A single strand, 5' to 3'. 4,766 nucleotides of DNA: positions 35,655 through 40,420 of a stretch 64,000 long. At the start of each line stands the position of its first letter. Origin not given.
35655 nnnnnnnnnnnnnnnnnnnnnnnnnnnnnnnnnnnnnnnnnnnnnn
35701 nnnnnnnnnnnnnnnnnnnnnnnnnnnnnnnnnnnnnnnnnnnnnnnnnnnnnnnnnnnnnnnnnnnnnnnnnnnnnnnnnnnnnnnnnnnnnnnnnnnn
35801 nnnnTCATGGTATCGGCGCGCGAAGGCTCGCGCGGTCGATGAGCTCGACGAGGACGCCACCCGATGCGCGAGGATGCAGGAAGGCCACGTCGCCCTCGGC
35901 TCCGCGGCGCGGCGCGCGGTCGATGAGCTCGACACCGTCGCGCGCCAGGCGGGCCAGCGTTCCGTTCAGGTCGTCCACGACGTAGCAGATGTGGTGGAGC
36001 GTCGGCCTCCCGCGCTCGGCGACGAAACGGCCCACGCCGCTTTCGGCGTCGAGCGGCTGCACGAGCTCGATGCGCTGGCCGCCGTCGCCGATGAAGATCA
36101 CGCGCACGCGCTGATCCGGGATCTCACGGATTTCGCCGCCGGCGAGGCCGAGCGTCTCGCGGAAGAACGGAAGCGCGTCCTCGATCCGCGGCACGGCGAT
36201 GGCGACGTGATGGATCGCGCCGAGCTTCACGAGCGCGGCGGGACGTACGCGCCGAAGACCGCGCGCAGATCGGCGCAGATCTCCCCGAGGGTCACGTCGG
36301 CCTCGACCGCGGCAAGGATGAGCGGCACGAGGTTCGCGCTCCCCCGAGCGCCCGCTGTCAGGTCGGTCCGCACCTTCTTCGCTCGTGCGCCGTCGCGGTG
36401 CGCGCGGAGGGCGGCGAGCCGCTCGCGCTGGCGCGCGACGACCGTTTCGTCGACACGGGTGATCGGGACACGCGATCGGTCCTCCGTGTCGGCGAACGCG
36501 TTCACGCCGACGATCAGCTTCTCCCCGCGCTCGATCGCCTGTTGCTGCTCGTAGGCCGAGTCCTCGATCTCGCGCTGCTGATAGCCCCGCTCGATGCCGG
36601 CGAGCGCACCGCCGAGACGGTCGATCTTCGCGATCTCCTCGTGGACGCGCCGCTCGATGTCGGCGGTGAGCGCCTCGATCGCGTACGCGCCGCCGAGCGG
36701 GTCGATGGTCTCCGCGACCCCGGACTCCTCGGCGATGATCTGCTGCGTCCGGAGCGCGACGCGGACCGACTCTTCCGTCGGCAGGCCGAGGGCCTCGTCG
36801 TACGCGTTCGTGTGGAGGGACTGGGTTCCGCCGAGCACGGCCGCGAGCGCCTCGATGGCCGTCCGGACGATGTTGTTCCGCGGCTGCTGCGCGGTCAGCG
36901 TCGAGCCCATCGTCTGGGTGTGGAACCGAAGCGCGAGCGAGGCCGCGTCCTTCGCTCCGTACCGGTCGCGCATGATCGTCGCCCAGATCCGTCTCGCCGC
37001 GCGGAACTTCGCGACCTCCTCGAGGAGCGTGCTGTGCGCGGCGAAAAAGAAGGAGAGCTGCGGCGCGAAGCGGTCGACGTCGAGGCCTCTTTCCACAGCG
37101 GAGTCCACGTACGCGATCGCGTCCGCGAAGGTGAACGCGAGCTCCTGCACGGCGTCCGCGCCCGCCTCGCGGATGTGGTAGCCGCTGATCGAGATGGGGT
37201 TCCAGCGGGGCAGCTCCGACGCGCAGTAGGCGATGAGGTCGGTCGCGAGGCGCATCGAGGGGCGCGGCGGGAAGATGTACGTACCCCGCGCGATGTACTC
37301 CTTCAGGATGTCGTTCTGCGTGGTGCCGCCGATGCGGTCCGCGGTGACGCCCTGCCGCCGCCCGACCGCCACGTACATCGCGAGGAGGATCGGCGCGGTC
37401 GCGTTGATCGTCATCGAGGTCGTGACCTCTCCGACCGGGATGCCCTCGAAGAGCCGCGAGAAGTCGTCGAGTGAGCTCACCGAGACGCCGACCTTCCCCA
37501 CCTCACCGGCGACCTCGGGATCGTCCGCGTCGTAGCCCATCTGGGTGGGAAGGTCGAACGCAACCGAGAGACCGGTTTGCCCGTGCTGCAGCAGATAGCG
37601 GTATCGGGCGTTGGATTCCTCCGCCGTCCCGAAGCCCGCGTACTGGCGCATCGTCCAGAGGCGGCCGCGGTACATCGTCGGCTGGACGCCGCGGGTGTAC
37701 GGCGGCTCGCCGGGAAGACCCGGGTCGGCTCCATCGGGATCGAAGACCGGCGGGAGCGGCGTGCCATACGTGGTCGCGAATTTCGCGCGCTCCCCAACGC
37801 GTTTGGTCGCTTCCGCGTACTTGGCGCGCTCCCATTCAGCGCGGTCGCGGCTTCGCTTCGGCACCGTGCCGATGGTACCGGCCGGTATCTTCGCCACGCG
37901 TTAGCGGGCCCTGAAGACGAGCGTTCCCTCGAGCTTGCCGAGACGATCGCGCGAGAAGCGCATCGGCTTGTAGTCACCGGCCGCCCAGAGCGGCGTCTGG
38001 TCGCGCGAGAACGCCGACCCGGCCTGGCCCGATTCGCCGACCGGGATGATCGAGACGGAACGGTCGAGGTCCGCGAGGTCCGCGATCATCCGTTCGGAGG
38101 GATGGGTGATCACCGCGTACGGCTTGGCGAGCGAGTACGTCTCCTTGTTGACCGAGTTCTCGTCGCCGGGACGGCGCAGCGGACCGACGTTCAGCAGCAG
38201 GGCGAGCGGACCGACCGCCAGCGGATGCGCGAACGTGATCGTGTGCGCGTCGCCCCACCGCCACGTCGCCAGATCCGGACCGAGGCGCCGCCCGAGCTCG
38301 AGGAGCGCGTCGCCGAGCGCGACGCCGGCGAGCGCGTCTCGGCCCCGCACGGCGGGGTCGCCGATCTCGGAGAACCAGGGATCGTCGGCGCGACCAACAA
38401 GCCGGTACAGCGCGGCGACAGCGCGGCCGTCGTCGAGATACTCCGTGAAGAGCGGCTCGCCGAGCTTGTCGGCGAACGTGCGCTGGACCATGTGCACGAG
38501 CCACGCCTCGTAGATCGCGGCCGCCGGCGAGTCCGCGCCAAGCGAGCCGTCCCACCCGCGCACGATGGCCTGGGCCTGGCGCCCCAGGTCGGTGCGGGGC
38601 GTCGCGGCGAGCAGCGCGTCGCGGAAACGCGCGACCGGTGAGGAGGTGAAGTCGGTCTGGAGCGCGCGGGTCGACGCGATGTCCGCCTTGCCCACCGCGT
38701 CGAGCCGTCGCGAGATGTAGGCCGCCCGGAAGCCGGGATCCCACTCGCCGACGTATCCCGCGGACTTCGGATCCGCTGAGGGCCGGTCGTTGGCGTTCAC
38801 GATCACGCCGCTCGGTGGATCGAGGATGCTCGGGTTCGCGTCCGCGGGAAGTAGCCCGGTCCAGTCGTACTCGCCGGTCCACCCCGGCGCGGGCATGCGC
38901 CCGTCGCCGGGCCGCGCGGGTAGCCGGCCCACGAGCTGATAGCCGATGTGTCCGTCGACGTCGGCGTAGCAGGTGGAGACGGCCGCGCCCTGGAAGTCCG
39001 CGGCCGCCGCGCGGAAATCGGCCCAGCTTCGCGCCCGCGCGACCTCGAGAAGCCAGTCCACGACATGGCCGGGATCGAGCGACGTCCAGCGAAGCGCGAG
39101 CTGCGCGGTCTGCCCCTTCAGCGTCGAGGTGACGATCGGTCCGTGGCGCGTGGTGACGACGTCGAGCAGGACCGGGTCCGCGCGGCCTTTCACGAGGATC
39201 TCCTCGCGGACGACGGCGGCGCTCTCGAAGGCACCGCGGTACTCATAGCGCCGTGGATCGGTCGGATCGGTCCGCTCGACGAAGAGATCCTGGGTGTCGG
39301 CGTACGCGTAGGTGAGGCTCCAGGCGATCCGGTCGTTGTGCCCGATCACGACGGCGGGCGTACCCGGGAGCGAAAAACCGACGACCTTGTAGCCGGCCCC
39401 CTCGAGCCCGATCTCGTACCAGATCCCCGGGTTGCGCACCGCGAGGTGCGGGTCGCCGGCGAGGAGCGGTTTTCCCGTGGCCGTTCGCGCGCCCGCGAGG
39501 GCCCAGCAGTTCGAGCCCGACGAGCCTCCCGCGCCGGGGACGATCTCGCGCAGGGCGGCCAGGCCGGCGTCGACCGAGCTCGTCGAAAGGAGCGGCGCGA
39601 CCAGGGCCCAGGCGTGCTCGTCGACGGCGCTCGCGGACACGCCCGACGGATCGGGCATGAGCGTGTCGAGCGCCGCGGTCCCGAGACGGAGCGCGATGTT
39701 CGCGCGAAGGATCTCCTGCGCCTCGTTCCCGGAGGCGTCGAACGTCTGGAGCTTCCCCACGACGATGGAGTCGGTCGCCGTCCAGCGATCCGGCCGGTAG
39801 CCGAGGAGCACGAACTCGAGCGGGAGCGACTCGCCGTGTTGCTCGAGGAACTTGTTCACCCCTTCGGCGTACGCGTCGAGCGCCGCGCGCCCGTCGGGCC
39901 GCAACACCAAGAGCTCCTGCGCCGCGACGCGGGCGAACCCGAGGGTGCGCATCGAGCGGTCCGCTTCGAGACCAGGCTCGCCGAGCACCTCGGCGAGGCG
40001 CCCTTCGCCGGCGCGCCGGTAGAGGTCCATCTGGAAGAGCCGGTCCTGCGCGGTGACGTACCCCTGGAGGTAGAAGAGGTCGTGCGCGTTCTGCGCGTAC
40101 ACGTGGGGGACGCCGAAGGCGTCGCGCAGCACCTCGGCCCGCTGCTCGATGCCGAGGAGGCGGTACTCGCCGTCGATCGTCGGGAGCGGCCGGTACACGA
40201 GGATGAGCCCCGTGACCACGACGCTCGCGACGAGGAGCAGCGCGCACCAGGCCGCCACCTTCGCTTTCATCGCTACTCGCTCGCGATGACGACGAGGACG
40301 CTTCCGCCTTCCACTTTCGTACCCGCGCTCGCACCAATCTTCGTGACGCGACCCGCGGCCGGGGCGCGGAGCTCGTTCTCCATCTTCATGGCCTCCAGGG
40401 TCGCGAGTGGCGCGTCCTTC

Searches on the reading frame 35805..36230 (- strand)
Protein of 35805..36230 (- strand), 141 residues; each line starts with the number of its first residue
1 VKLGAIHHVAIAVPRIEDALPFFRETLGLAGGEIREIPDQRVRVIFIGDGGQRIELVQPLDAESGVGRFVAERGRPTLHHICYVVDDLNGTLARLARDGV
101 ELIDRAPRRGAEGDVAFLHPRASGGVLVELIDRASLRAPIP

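Call 52: search_protein_families(library=pfam, proteins=[window:35805-36230:-], max_evalue=0.0001)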
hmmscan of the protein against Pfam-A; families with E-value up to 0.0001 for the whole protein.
window:35805-36230:- (141 aa): 3 families
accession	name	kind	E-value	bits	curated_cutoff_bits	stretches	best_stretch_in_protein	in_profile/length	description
PF13669.12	Glyoxalase_4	-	6.6e-23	81.5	27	1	7-116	1-108/109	Glyoxalase/Bleomycin resistance protein/Dioxygenase superfamily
PF00903.31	Glyoxalase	-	4.1e-15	56.7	20.6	1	6-130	2-121/121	Glyoxalase/Bleomycin resistance protein/Dioxygenase superfamily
PF13468.12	Glyoxalase_3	-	5.4e-07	30.3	25.1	1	6-117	1-115/176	Glyoxalase-like domain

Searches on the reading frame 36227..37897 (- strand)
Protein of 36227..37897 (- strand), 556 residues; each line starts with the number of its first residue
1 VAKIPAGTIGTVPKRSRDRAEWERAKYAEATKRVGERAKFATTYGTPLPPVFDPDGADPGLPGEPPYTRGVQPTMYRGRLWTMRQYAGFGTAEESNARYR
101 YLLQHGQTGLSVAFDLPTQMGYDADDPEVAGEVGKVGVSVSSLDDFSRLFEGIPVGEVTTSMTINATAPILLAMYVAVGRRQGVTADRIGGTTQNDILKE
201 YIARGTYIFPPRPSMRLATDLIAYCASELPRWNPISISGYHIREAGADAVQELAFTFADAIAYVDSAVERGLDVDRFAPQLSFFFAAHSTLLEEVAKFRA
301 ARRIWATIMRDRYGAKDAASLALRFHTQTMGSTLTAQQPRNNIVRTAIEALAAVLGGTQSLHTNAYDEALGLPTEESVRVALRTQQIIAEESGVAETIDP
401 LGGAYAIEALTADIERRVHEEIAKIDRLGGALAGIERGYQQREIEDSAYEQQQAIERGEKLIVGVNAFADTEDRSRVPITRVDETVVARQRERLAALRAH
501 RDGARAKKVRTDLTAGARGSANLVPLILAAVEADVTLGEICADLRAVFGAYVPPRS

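Call 52: search_protein_families(library=pfam, proteins=[window:36227-37897:-], max_evalue=0.0001)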
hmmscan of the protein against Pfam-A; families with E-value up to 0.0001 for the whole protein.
window:36227-37897:- (556 aa): 1 family
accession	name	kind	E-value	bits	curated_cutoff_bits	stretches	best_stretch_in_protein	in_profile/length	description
PF01642.28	MM_CoA_mutase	-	4.8e-215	715.4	22.1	1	42-549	2-512/512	Methylmalonyl-CoA mutase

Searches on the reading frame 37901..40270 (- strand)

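Call 52: search_protein_families(library=pfam, proteins=[window:37901-40270:-], max_evalue=0.0001)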
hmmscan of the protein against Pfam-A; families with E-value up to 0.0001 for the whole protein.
window:37901-40270:- (789 aa): 1 family
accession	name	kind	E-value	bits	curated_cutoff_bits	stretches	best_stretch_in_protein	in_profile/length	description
PF01804.23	Penicil_amidase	-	1.1e-217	725.8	21.3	1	45-776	2-672/675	Penicillin amidase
